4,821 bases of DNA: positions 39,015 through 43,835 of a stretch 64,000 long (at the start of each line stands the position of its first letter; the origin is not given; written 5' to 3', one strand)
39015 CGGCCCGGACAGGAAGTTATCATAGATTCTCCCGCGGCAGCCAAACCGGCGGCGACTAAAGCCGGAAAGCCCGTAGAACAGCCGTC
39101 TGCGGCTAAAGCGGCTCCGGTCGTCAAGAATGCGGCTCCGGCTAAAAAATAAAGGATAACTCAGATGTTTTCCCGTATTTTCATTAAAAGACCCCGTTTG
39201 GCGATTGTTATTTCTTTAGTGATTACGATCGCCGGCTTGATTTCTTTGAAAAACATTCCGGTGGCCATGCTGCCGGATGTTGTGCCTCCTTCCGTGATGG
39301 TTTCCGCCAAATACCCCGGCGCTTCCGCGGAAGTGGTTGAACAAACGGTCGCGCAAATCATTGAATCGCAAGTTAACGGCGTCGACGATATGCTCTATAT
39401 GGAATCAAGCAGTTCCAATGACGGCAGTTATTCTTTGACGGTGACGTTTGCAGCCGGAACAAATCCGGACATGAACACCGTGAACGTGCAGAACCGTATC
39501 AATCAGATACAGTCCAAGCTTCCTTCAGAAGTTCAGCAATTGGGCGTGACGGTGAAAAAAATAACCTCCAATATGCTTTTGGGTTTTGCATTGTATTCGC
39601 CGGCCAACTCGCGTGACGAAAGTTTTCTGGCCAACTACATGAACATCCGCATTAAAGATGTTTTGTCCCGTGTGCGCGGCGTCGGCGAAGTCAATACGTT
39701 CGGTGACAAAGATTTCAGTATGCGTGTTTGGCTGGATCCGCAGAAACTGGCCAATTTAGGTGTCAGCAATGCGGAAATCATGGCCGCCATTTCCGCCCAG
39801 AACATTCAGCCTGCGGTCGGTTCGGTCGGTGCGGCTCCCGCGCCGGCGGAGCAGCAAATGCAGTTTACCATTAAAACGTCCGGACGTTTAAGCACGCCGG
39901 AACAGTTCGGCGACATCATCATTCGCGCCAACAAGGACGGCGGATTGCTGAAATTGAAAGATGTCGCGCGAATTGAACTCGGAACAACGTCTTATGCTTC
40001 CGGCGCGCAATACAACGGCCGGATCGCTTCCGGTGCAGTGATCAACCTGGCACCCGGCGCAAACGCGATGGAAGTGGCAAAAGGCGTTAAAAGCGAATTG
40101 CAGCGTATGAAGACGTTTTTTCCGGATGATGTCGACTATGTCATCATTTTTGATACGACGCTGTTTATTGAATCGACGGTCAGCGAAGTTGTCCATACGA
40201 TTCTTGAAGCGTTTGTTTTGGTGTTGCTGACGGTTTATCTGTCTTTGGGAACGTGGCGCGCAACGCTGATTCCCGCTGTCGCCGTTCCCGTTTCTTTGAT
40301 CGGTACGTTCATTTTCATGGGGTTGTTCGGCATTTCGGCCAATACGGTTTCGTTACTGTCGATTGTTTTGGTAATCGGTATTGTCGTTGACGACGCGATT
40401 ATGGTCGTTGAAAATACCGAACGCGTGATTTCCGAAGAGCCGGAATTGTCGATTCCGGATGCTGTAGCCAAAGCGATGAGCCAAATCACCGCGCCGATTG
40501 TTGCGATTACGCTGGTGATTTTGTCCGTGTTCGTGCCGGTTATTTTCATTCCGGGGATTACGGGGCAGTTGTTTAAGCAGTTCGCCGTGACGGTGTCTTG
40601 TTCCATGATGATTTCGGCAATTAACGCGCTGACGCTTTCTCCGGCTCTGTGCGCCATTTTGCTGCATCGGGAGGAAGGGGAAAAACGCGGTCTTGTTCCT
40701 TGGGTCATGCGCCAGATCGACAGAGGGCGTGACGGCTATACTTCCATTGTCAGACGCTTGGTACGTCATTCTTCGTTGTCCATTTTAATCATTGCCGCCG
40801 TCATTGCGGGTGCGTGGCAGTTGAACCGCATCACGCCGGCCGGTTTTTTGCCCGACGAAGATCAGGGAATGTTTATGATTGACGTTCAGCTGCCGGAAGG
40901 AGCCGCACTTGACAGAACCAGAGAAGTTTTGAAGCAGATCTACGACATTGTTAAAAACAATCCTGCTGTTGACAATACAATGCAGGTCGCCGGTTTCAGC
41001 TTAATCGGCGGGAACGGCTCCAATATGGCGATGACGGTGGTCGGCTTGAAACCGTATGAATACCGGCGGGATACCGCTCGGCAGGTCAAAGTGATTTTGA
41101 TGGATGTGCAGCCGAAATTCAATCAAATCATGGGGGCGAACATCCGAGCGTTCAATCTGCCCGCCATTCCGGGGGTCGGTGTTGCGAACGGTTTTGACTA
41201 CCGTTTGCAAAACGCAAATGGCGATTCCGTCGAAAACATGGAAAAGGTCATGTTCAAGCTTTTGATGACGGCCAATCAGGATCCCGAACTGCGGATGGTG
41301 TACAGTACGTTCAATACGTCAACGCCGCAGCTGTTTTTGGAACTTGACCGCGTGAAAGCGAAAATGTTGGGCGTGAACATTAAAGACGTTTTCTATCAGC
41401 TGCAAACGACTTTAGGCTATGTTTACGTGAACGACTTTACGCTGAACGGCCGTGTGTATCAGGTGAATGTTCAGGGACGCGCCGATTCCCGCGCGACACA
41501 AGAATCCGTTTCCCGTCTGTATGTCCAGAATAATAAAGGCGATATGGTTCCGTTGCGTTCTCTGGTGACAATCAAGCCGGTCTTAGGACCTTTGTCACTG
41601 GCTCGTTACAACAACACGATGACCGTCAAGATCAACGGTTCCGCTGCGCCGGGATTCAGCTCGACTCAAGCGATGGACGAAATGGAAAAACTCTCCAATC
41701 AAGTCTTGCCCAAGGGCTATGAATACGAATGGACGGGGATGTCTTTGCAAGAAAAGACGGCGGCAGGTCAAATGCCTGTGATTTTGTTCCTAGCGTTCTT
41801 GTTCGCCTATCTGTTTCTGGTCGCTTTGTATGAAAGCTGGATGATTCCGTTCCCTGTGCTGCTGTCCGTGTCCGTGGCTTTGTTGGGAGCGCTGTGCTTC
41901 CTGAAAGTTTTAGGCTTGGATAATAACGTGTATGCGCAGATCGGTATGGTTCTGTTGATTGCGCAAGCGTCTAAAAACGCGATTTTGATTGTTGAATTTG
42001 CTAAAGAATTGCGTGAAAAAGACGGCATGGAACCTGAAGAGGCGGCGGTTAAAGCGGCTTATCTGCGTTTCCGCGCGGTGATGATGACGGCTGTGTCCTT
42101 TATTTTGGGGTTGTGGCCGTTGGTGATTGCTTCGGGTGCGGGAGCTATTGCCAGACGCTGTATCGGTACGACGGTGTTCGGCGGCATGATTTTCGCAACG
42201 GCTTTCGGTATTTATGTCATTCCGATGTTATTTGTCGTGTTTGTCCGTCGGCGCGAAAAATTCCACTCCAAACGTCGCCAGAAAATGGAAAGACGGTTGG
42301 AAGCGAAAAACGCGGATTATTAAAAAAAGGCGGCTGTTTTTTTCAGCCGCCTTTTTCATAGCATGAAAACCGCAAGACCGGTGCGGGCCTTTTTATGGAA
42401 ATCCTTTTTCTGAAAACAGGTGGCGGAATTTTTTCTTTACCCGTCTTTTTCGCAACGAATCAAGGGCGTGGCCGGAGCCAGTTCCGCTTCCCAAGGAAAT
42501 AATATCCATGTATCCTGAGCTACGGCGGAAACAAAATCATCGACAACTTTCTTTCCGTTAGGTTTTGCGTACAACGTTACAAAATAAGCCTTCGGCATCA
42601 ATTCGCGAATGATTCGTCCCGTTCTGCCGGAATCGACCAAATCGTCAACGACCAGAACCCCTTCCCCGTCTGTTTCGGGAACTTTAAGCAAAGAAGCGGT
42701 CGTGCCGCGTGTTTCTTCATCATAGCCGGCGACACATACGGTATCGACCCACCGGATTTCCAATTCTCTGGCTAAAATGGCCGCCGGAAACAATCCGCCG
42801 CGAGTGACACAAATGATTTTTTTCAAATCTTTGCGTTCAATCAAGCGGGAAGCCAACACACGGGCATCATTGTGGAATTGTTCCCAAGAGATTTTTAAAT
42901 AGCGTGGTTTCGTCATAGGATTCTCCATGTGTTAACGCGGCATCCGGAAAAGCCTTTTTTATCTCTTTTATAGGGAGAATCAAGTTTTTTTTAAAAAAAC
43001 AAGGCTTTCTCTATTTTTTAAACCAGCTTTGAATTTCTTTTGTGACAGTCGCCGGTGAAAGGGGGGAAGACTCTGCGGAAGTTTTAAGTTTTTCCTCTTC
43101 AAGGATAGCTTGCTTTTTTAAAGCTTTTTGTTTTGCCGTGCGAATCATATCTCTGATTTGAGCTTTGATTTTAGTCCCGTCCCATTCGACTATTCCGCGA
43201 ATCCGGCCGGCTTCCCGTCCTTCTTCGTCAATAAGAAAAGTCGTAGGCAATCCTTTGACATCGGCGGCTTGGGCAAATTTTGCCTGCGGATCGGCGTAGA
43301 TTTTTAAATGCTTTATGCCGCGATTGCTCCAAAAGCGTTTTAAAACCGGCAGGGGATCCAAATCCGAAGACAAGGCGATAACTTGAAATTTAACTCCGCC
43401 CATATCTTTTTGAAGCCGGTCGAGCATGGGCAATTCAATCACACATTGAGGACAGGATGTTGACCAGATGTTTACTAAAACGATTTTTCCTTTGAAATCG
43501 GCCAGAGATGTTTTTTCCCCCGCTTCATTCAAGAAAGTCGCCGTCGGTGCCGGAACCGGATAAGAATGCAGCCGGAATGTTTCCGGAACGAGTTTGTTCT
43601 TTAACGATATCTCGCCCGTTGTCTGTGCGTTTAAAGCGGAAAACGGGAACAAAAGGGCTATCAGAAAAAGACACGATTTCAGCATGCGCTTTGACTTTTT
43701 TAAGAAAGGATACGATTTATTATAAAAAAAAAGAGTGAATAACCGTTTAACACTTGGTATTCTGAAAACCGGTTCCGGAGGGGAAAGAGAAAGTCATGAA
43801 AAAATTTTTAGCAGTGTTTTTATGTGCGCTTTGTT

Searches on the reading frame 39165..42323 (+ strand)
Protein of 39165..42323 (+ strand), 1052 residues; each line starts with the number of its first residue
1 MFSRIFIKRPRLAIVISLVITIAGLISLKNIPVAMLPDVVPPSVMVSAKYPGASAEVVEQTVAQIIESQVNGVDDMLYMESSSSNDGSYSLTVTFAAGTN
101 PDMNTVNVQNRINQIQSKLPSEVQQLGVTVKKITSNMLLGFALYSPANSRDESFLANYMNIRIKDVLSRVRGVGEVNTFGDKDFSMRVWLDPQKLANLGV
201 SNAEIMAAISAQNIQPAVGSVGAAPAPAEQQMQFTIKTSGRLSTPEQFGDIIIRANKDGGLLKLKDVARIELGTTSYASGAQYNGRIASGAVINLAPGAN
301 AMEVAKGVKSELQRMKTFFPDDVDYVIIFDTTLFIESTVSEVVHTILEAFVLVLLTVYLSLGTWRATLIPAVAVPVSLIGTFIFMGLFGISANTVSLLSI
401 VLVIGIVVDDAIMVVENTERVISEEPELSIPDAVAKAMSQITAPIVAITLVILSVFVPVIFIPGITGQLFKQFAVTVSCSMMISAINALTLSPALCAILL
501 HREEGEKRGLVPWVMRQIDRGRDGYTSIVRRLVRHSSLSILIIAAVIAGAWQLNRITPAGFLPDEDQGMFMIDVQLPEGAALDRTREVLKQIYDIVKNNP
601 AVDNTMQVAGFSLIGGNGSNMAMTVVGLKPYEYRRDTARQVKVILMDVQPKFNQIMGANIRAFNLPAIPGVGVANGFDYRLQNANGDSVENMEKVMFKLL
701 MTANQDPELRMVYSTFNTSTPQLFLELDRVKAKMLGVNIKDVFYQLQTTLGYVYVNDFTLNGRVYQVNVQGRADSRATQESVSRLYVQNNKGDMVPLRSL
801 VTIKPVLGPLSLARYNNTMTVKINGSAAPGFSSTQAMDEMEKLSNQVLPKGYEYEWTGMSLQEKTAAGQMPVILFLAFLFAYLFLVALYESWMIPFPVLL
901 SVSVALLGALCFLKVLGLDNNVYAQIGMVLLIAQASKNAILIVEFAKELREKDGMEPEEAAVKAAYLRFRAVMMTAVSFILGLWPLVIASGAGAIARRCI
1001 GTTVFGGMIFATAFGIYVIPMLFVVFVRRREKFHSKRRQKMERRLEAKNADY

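Call 21: search_protein_families(library=pfam, proteins=[window:39165-42323:+], max_evalue=0.001)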
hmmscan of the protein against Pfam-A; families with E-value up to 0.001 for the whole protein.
window:39165-42323:+ (1052 aa): 3 families
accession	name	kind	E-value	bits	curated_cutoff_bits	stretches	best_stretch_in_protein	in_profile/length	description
PF00873.25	ACR_tran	-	0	1049.8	28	1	2-1026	1-1020/1021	AcrB/AcrD/AcrF family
PF03176.21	MMPL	-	2.6e-12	46.8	20.5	2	790-1040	60-315/333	MMPL family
PF02355.23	SecD_SecF_C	-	0.00041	20.3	20.5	0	339-498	30-185/189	Protein export membrane protein SecD/SecF, C-terminal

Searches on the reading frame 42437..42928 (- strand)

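Call 21: search_protein_families(library=pfam, proteins=[window:42437-42928:-], max_evalue=0.001)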
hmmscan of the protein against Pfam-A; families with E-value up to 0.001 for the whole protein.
window:42437-42928:- (163 aa): 1 family
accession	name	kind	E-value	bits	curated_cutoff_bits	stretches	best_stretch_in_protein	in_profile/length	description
PF00156.33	Pribosyltran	-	6.1e-17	61.8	26.3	1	14-151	1-156/158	Phosphoribosyl transferase domain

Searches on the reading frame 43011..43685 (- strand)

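Call 21: search_protein_families(library=pfam, proteins=[window:43011-43685:-], max_evalue=0.001)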
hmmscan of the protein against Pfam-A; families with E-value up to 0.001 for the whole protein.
window:43011-43685:- (224 aa): 6 families
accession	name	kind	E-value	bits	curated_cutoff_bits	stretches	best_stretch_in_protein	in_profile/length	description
PF08534.16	Redoxin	-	7.8e-21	74.9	26.6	1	45-166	5-136/148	Redoxin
PF00578.27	AhpC-TSA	-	6.7e-17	62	26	1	45-156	4-119/124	AhpC/TSA family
PF13905.12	Thioredoxin_8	-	5.9e-10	39.8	27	1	66-157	1-93/94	Thioredoxin-like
PF13098.12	Thioredoxin_2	-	3e-05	24.8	27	1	65-166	4-95/104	Thioredoxin-like domain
PF00085.26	Thioredoxin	-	7.9e-05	23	23.5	0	123-167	50-93/103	Thioredoxin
PF02630.20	SCO1-SenC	-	0.00035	21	22.8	1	50-111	5-67/134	SCO1/SenC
